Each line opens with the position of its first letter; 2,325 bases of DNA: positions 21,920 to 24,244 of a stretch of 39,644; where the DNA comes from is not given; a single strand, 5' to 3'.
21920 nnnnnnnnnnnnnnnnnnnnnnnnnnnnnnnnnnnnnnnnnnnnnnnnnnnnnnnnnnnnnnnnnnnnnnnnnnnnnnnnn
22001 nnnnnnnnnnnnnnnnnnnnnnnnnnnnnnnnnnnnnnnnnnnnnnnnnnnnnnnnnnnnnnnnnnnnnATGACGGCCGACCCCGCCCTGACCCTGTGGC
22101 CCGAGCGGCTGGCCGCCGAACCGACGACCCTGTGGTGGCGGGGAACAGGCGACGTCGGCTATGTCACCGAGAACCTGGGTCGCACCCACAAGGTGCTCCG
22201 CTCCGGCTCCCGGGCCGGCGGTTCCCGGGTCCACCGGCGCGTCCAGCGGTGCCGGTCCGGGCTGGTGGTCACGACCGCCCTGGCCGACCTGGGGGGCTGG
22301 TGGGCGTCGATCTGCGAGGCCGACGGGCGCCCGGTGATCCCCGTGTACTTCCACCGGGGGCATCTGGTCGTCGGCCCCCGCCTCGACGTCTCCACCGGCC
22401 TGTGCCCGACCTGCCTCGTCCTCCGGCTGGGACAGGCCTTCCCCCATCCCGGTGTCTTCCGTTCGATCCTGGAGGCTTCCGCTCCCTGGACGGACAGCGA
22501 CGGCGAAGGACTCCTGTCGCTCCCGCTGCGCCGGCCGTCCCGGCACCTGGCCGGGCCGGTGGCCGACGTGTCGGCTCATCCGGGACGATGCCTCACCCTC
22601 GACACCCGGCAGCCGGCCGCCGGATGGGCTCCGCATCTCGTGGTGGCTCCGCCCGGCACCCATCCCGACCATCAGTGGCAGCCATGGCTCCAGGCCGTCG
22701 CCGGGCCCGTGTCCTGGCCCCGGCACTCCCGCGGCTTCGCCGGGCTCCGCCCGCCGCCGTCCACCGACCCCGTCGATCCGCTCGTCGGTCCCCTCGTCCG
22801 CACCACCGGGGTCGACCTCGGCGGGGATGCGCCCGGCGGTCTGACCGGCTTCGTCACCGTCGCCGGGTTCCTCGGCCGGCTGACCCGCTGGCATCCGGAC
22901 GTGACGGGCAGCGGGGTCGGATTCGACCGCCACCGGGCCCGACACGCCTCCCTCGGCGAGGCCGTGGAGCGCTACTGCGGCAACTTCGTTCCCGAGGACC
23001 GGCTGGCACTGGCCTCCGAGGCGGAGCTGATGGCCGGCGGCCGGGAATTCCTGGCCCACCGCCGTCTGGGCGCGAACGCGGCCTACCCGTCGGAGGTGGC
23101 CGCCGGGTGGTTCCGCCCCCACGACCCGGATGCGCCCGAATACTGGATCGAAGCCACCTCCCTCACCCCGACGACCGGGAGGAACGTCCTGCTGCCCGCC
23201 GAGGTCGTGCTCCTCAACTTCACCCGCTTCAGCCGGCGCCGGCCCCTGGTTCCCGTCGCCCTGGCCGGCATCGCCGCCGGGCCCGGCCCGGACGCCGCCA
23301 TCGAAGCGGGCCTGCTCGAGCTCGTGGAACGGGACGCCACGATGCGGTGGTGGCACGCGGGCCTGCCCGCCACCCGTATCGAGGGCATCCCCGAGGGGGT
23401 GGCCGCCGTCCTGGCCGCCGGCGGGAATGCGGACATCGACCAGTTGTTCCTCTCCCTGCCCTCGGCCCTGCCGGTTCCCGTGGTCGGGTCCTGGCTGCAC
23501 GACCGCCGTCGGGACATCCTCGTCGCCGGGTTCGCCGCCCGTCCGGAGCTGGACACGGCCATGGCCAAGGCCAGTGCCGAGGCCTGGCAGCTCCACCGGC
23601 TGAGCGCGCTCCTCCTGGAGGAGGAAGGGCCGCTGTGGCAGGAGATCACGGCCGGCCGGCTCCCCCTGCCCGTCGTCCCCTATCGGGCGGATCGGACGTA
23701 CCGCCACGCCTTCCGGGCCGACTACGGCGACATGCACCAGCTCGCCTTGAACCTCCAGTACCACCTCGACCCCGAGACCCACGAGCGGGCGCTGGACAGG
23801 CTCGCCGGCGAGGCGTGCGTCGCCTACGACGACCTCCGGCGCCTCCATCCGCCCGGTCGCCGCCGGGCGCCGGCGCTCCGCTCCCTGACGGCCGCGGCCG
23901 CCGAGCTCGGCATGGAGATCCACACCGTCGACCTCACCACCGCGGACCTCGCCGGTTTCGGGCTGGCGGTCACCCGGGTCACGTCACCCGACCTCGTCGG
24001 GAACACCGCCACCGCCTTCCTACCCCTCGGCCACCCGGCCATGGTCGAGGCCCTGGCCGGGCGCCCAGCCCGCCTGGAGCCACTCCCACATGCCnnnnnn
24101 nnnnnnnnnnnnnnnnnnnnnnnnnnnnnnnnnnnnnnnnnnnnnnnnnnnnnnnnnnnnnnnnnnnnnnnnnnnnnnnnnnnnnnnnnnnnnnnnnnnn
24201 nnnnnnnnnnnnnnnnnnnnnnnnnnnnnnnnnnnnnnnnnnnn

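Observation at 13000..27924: Two-module YcaO/SagB RiPP-like gene cluster whose tailoring set I cannot place in a described RiPP class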

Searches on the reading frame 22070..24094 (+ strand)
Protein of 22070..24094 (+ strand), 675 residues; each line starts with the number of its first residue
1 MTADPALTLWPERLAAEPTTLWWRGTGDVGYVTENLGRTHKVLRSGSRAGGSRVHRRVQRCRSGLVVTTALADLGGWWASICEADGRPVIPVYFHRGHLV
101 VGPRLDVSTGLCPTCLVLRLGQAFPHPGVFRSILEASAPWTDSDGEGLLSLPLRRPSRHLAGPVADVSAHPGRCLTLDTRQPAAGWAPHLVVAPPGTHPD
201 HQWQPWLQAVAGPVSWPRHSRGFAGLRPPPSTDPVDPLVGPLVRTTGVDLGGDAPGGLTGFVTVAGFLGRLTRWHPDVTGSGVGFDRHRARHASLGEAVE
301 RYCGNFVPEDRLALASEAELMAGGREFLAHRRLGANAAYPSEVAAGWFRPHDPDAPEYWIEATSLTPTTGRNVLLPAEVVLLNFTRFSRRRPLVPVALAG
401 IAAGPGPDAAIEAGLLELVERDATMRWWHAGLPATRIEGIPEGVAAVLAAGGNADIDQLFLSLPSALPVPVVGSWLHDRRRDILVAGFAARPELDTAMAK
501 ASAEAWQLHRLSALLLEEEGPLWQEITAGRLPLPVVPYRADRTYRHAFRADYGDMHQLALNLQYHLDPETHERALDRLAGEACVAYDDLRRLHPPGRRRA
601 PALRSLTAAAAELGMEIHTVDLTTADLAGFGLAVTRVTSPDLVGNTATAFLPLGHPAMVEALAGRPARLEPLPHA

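Call 6: search_protein_families(library=pfam, proteins=[window:22070-24094:+], max_evalue=0.01)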
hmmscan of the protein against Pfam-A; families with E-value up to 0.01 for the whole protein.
window:22070-24094:+ (675 aa): 1 family
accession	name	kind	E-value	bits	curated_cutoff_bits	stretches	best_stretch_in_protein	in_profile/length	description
PF02624.21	YcaO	-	5.7e-43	147.9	25.7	1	281-642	1-324/325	YcaO cyclodehydratase, ATP-ad Mg2+-binding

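Call 7: search_protein_families(library=ncbifam, proteins=[window:22070-24094:+], max_evalue=0.01)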
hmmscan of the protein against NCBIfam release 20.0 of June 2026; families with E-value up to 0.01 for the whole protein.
window:22070-24094:+ (675 aa): 4 families
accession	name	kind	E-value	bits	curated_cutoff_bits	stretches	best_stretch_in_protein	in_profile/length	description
TIGR03604.1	TOMM_cyclo_SagD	subfamily_domain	5.3e-53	180.3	219.25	1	282-656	1-350/377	thiazole/oxazole-forming peptide maturase, SagD family component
TIGR03266.1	methan_mark_1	equivalog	2.3e-10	40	365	1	281-507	56-267/376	YcaO-related McrA-glycine thioamidation protein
TIGR00702.1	TIGR00702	domain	6.6e-10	38.6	75.65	1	282-509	53-269/377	YcaO-type kinase domain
TIGR03882.1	cyclo_dehyd_2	equivalog_domain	0.0063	16.7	36.9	0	87-130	1-44/164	TOMM precursor leader peptide-binding protein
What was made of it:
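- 22070..24097 (+): G9: fused E1-like/RRE + YcaO enzyme. PF02624 6e-43, TIGR03604 5e-53 (calls 6, 7).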

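Call 17: find_related_loci(query=window:22070-24094:+, collection=genome_contigs, flank=10000)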
Query window:22070-24094:+ (675 aa) in genome_contigs; peptide patterns used: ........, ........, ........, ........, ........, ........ (x = any residue, [..] = any of these).
33 stretches matched a pattern; 3 encode a relative of the query (tblastn E <= 1e-3); 3 distinct loci.
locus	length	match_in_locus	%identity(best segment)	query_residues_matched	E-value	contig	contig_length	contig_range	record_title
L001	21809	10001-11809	36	33-675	8e-92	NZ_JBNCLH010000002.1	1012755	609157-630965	Kribbella sp. DT2 NODE_2_length_1012755_cov_29.771139, whole genome shotgun sequence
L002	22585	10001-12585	34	235-654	5e-47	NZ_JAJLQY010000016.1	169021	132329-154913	Actinocorallia sp. API 0066 16, whole genome shotgun sequence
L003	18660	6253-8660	35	274-674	9e-40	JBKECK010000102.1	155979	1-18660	MAG: Acidimicrobiales bacterium isolate VLC_048 k251_3485181, whole genome shotgun sequence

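Call 18: find_homologous_proteins(query=window:22070-24094:+, max_evalue=1e-10)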
Query window:22070-24094:+ (675 aa): 77 proteins with E <= 1e-10 among 8000 candidates.
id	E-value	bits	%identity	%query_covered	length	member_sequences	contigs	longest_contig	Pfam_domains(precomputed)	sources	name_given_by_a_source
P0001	2.7e-187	642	52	98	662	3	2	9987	PF02624.22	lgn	-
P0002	2.1e-185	636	51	97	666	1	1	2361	PF02624.22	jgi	-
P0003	8.5e-148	512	43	97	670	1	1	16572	PF02624.22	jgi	jgi:ribosomal protein S12 methylthiotransferase accessory factor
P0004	6.3e-142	493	57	65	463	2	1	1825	PF02624.22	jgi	jgi:ribosomal protein S12 methylthiotransferase accessory factor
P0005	3.3e-141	490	43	90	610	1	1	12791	PF02624.22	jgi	jgi:ribosomal protein S12 methylthiotransferase accessory factor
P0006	4.8e-132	460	43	97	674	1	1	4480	PF02624.22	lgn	-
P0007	6.1e-130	453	42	96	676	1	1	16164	PF02624.22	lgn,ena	-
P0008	3.8e-127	444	41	98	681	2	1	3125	PF02624.22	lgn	-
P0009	1.0e-124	436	41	96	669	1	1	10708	PF02624.22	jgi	jgi:ribosomal protein S12 methylthiotransferase accessory factor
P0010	1.9e-119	418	41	92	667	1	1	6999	PF02624.22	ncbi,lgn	-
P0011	2.4e-106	375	40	89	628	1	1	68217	PF02624.22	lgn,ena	-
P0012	5.0e-104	367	36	96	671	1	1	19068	PF02624.22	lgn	-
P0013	7.3e-87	310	36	95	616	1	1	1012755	PF02624.22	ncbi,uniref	ncbi:YcaO-like family protein [Kribbella sp. DT2]|uniref:YcaO-like family protein n=1 Tax=Kribbella 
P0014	5.8e-84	301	38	72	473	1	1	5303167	PF02624.22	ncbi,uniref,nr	ncbi:YcaO-like family protein [Tengunoibacter tsumagoiensis]|uniref:YcaO domain-containing protein n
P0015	3.3e-71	259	35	69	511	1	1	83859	PF02624.22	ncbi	-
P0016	8.1e-70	254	39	62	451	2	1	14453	PF02624.22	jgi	jgi:ribosomal protein S12 methylthiotransferase accessory factor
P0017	4.0e-62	229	37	68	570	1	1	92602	PF02624.22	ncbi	-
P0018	2.1e-56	210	40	59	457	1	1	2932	PF02624.22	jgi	jgi:ribosomal protein S12 methylthiotransferase accessory factor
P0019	4.0e-56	209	40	57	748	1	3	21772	PF02624.22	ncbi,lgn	ncbi:MAG: YcaO-like family protein [Pseudonocardiaceae bacterium]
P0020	1.0e-54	204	35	65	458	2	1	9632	PF02624.22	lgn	-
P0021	2.5e-54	203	35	68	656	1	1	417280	PF02624.22,PF03358.21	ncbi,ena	-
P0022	1.4e-53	200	35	65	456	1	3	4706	PF02624.22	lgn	-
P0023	7.4e-52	195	36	62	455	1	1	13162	PF02624.22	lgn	-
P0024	1.1e-48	184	35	61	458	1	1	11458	PF02624.22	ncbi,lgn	ncbi:MAG: hypothetical protein Tsb0027_25080 [Wenzhouxiangellaceae bacterium]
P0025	1.2e-47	181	35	63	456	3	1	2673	PF02624.22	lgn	-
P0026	3.3e-47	179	38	65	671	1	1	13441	PF02624.22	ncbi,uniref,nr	ncbi:YcaO-like family protein [Nonomuraea rhizosphaerae]|uniref:YcaO-like family protein n=1 Tax=Non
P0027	5.7e-47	179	37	63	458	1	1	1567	PF02624.22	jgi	jgi:ribosomal protein S12 methylthiotransferase accessory factor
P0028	8.0e-46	175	36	63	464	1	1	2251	PF02624.22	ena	-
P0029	9.4e-46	175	37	59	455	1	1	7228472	PF02624.22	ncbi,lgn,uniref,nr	ncbi:bacteriocin biosynthesis protein SagD [Micromonospora tulbaghiae]|uniref:Bacteriocin biosynthes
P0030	1.0e-44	171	37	59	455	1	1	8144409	PF02624.22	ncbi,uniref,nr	ncbi:YcaO-like family protein [Solwaraspora sp. WMMD1047]|uniref:YcaO-like family protein n=1 Tax=So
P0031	1.4e-44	171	34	63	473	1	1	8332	PF02624.22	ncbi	ncbi:MAG: YcaO-like family protein [Acidobacteriota bacterium]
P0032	5.3e-44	169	35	62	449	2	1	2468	PF02624.22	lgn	-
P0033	8.6e-44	168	36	60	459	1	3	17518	PF02624.22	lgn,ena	-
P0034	2.0e-43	167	34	68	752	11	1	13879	PF02624.22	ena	-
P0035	1.5e-42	164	36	63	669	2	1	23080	PF02624.22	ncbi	ncbi:MAG: YcaO-like family protein [Kineosporiaceae bacterium]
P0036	9.7e-42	161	34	65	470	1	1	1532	PF02624.22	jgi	jgi:ribosomal protein S12 methylthiotransferase accessory factor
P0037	7.3e-41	158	36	62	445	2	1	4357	PF02624.22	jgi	jgi:ribosomal protein S12 methylthiotransferase accessory factor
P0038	8.6e-40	155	32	65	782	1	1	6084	PF02624.22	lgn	-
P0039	3.1e-39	153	37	47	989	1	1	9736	PF02129.25,PF02624.22,PF08530.17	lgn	-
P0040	3.6e-39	153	37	63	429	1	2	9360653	PF02624.22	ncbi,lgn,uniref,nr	ncbi:YcaO-like family protein [Actinosynnema sp. NPDC047251]|uniref:YcaO domain-containing protein n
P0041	1.4e-38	151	34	59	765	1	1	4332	PF02624.22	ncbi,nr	ncbi:MAG: YcaO-like family protein [Chloroflexales bacterium]|nr:YcaO-like family protein [Chlorofle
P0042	3.6e-38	150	33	63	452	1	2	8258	PF02624.22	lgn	-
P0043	4.3e-38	149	33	62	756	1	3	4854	PF02624.22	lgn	-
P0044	1.1e-36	145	33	61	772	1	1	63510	PF02624.22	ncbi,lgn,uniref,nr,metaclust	ncbi:ribosomal protein S12 methylthiotransferase accessory factor [Sinosporangium album]|uniref:Ribo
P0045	1.1e-36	145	38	56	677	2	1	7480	PF02624.22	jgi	jgi:ribosomal protein S12 methylthiotransferase accessory factor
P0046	1.3e-36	144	35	62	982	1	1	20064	PF02129.25,PF02624.22,PF08530.17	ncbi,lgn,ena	-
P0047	1.6e-36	144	35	63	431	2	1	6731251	PF02624.22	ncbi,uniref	ncbi:YcaO-like family protein [Actinokineospora sp. G85]|uniref:YcaO-like family protein n=1 Tax=Act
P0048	3.4e-36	143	32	65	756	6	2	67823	PF02624.22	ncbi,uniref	ncbi:YcaO-like family protein [Saccharothrix xinjiangensis]|uniref:YcaO-like family protein n=1 Tax=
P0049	9.0e-36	142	31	62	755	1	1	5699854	PF02624.22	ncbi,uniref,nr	ncbi:YcaO-like family protein [Natronosporangium hydrolyticum]|uniref:YcaO-like family protein n=1 T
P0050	1.2e-35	141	35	64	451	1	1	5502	PF02624.22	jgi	jgi:ribosomal protein S12 methylthiotransferase accessory factor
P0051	1.3e-35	141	35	64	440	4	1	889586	PF02624.22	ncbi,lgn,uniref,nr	ncbi:hypothetical protein ALI144C_41475 [Actinosynnema sp. ALI-1.44]|uniref:YcaO-like family protein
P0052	2.8e-35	140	35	63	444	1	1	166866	PF02624.22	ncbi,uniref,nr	ncbi:hypothetical protein GCM10012275_31770 [Longimycelium tulufanense]|uniref:YcaO domain-containin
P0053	7.8e-35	139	31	67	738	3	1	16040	PF02624.22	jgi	jgi:ribosomal protein S12 methylthiotransferase accessory factor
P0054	9.5e-35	138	32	62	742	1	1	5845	PF02624.22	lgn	-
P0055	1.4e-34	138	35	64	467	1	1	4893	PF02624.22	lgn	-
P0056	1.4e-34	138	32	62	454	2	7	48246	PF02624.22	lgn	-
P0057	1.5e-34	138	35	63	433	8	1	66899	PF02624.22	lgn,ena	-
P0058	3.0e-34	137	36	65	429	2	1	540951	PF02624.22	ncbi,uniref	ncbi:YcaO-like family protein [Actinosynnema sp. NPDC050436]|uniref:YcaO-like family protein n=1 Tax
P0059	4.2e-34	136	37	63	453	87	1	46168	PF02624.22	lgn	-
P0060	6.1e-34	136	33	65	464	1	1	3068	PF02624.22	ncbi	-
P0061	9.7e-34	135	32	57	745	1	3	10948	PF02624.22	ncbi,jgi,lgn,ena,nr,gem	ncbi:MAG TPA: YcaO-like family protein [Actinoplanes sp.]|nr:YcaO-like family protein [Actinoplanes 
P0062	1.4e-33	134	35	62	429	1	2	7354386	PF02624.22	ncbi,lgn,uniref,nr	ncbi:hypothetical protein GCM10022243_20480 [Saccharothrix violaceirubra]|uniref:Ribosomal protein S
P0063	1.8e-33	134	36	57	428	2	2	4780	PF02624.22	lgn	-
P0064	1.9e-33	134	32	66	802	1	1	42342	PF02624.22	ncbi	ncbi:MAG: YcaO-like family protein [Phycicoccus sp.]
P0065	3.8e-33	133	32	62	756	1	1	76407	PF02624.22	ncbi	ncbi:YcaO-like family protein [Actinomycetes bacterium KLBMP 9797]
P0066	1.1e-32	131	35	64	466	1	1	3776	PF02624.22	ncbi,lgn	-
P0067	3.1e-32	130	34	63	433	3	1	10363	PF02624.22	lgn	-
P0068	3.2e-32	130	35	54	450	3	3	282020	PF02624.22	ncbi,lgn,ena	-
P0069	4.6e-32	129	35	59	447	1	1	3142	PF02624.22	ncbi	-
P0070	3.7e-31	126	30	62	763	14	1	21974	PF02624.22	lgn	-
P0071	7.0e-31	125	32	63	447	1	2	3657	PF02624.22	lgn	-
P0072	7.9e-31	125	34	66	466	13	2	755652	PF02624.22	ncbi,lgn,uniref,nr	ncbi:YcaO-like family protein [Nocardioides zeae]|uniref:YcaO-like family protein n=1 Tax=Nocardioid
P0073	1.8e-30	124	32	65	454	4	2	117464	PF02624.22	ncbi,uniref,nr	ncbi:YcaO-like family protein [Pseudonocardia hydrocarbonoxydans]|uniref:YcaO domain-containing prot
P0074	4.0e-30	123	32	65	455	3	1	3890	PF02624.22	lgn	-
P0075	8.6e-29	119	34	64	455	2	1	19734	PF02624.22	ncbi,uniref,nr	ncbi:YcaO-like family protein [Pseudonocardia sp. MH-G8]|uniref:YcaO-like family protein n=1 Tax=Pse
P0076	2.1e-20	91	28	67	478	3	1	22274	PF02624.22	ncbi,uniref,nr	ncbi:YcaO-like family protein [Nesterenkonia cremea]|uniref:YcaO domain-containing protein n=1 Tax=N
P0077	1.7e-19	88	32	38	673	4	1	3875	PF02624.22,PF00903.32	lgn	-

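Call 20: find_encoding_contigs(protein=P0001, flank=10000, max_places=3)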
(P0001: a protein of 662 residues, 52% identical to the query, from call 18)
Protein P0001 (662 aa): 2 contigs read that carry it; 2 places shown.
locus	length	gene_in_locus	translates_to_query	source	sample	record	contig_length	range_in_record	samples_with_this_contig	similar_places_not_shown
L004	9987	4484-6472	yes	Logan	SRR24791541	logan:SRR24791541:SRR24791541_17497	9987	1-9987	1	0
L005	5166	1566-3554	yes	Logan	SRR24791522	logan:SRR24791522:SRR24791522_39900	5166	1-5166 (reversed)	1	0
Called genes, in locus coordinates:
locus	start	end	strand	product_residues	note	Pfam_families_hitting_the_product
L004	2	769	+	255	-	?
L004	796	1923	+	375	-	PF00196:GerE, PF08281:Sigma70_r4_2 (weak)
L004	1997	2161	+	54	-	-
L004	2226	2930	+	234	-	-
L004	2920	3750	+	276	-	PF00296:Bac_luciferase (weak)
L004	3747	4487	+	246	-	PF00881:Nitroreductase (weak)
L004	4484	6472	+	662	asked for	PF02624:YcaO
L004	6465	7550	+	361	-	PF00557:Peptidase_M24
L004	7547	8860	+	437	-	PF05977:MFS_3, PF07690:MFS_1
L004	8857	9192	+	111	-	-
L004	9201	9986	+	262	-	?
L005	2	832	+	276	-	?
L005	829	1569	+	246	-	PF00881:Nitroreductase (weak)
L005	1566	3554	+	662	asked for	PF02624:YcaO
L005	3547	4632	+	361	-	PF00557:Peptidase_M24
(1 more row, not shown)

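Call 21: find_encoding_contigs(protein=P0003, flank=10000, max_places=3)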
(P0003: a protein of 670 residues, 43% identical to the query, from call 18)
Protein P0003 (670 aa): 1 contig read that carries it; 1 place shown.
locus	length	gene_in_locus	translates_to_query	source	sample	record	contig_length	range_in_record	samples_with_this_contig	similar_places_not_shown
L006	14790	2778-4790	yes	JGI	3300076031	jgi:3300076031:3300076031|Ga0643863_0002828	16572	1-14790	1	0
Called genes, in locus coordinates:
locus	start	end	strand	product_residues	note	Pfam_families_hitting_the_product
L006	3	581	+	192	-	?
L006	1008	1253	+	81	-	-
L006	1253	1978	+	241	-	-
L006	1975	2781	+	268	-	-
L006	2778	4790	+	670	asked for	PF02624:YcaO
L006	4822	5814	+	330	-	PF00557:Peptidase_M24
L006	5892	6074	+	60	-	PF00196:GerE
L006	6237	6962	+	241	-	-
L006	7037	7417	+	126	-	PF13560:HTH_31 (weak)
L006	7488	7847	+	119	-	PF00903:Glyoxalase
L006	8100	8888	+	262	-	-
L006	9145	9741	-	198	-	PF24728:DUF7680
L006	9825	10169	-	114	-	-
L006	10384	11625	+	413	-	PF14690:Zn_ribbon_ISL3, PF01610:DDE_Tnp_ISL3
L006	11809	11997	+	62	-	-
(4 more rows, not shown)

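Call 22: find_encoding_contigs(protein=P0007, flank=10000, max_places=3)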
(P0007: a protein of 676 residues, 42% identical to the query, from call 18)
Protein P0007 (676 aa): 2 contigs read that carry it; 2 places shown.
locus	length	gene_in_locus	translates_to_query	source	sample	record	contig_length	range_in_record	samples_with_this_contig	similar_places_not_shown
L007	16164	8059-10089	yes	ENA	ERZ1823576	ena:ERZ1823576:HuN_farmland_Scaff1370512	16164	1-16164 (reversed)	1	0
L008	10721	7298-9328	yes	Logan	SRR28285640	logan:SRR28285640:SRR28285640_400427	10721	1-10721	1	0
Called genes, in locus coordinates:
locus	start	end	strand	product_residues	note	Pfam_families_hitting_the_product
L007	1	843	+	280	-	?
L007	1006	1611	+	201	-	-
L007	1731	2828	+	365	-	PF06224:AlkZ-like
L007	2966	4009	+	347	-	PF01075:Glyco_transf_9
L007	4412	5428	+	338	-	PF01075:Glyco_transf_9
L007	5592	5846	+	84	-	-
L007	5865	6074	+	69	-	-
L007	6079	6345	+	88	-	-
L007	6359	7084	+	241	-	-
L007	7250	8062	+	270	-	PF00296:Bac_luciferase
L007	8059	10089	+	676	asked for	PF02624:YcaO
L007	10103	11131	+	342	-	PF00557:Peptidase_M24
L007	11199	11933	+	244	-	-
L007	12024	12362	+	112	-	PF13560:HTH_31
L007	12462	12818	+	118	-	PF00903:Glyoxalase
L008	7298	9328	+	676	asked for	PF02624:YcaO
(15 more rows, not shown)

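Call 23: find_encoding_contigs(protein=P0011, flank=10000, max_places=3)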
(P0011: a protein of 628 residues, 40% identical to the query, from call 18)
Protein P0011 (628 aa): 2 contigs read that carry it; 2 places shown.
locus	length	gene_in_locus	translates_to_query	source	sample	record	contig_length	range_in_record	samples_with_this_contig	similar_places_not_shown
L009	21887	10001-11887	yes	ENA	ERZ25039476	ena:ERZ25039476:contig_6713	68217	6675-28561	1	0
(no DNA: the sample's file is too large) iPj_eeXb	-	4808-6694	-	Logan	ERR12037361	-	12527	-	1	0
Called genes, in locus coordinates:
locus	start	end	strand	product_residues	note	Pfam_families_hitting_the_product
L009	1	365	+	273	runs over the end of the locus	PF21962:DUF6924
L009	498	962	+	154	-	PF00293:NUDIX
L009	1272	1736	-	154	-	PF13472:Lipase_GDSL_2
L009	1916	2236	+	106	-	-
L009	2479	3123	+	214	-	PF13489:Methyltransf_23, PF01209:Ubie_methyltran, PF13847:Methyltransf_31, PF08241:Methyltransf_11, PF08242:Methyltransf_12, PF13649:Methyltransf_25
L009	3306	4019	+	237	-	-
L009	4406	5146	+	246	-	-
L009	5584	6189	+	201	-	PF02441:Flavoprotein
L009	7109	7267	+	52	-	-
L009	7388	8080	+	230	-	-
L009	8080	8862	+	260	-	-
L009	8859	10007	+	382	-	PF08007:JmjC_2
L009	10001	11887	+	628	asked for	PF02624:YcaO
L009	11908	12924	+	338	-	PF00557:Peptidase_M24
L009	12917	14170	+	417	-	PF05977:MFS_3, PF07690:MFS_1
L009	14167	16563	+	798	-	PF17900:Peptidase_M1_N, PF01433:Peptidase_M1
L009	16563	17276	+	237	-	PF00881:Nitroreductase (weak)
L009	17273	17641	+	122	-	PF00903:Glyoxalase (weak), PF18029:Glyoxalase_6 (weak)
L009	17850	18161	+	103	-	PF25213:HVO_A0261_N (weak), PF12840:HTH_20, PF01022:HTH_5, PF12802:MarR_2 (weak), PF13412:HTH_24 (weak), PF01978:TrmB (weak), PF09339:HTH_IclR (weak), PF21476:PF0610-like_N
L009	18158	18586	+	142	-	PF10604:Polyketide_cyc2, PF08327:AHSA1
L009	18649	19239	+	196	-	PF11716:MDMPI_N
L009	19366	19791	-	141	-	PF19694:DUF6194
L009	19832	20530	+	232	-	PF00376:MerR (weak), PF13411:MerR_1 (weak), PF00376:MerR, PF13411:MerR_1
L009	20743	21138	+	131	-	-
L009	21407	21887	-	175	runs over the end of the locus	PF13302:Acetyltransf_3, PF13420:Acetyltransf_4, PF00583:Acetyltransf_1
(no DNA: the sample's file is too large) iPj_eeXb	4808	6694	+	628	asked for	PF02624:YcaO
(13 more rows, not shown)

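Call 28: find_encoding_contigs(protein=P0012, flank=10000, max_places=2)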
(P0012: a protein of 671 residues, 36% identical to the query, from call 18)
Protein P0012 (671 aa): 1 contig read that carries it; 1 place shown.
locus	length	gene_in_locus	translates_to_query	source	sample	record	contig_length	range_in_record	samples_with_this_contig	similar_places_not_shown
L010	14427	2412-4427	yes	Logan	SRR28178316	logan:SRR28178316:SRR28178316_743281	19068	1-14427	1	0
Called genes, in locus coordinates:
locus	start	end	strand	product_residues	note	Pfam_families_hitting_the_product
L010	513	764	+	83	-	-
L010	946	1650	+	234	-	-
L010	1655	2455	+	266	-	-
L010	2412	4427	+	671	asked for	PF02624:YcaO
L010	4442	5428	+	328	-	PF00557:Peptidase_M24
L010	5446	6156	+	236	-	PF00881:Nitroreductase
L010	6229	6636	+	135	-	PF00903:Glyoxalase, PF12681:Glyoxalase_2 (faint)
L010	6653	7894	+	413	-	PF05977:MFS_3, PF07690:MFS_1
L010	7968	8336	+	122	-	PF00903:Glyoxalase, PF18029:Glyoxalase_6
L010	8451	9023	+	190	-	PF02441:Flavoprotein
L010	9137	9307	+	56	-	-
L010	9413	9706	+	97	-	PF01527:HTH_Tnp_1, PF13518:HTH_28 (weak)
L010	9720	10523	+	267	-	PF13276:HTH_21, PF00665:rve, PF13683:rve_3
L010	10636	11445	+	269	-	-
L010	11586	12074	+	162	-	PF12840:HTH_20 (faint), PF22381:Staph_reg_Sar_Rot, PF01047:MarR, PF12802:MarR_2, PF13463:HTH_27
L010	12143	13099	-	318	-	PF03255:ACCA, PF01039:Carboxyl_trans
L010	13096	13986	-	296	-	PF17848:Zn_ribbon_ACC (weak), PF01039:Carboxyl_trans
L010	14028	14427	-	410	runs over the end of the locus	PF00109:ketoacyl-synt, PF02801:Ketoacyl-synt_C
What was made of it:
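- Closest known: Thioamitides. Same: Relatives L009 and L010 have an HFCD gene together with C-terminal-Cys precursors (calls 23, 28).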

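Call 29: find_encoding_contigs(protein=P0005, flank=10000, max_places=2)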
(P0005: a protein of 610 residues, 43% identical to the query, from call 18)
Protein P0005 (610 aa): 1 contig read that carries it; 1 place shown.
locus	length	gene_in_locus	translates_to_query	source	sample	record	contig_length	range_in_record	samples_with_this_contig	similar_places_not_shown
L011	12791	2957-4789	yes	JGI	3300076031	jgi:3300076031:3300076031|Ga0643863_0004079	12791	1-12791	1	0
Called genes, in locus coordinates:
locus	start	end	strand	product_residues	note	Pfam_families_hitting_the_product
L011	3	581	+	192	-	?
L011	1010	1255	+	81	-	-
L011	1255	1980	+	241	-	-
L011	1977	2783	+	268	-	-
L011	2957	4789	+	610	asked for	PF02624:YcaO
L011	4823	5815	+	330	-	PF00557:Peptidase_M24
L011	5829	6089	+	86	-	PF00196:GerE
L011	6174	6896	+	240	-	-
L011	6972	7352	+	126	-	PF13560:HTH_31 (weak)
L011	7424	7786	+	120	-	PF00903:Glyoxalase, PF12681:Glyoxalase_2 (faint)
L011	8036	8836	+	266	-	-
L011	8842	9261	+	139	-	PF24728:DUF7680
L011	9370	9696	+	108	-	-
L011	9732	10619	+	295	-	PF01555:N6_N4_Mtase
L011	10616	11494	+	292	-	PF20903:SPL (weak)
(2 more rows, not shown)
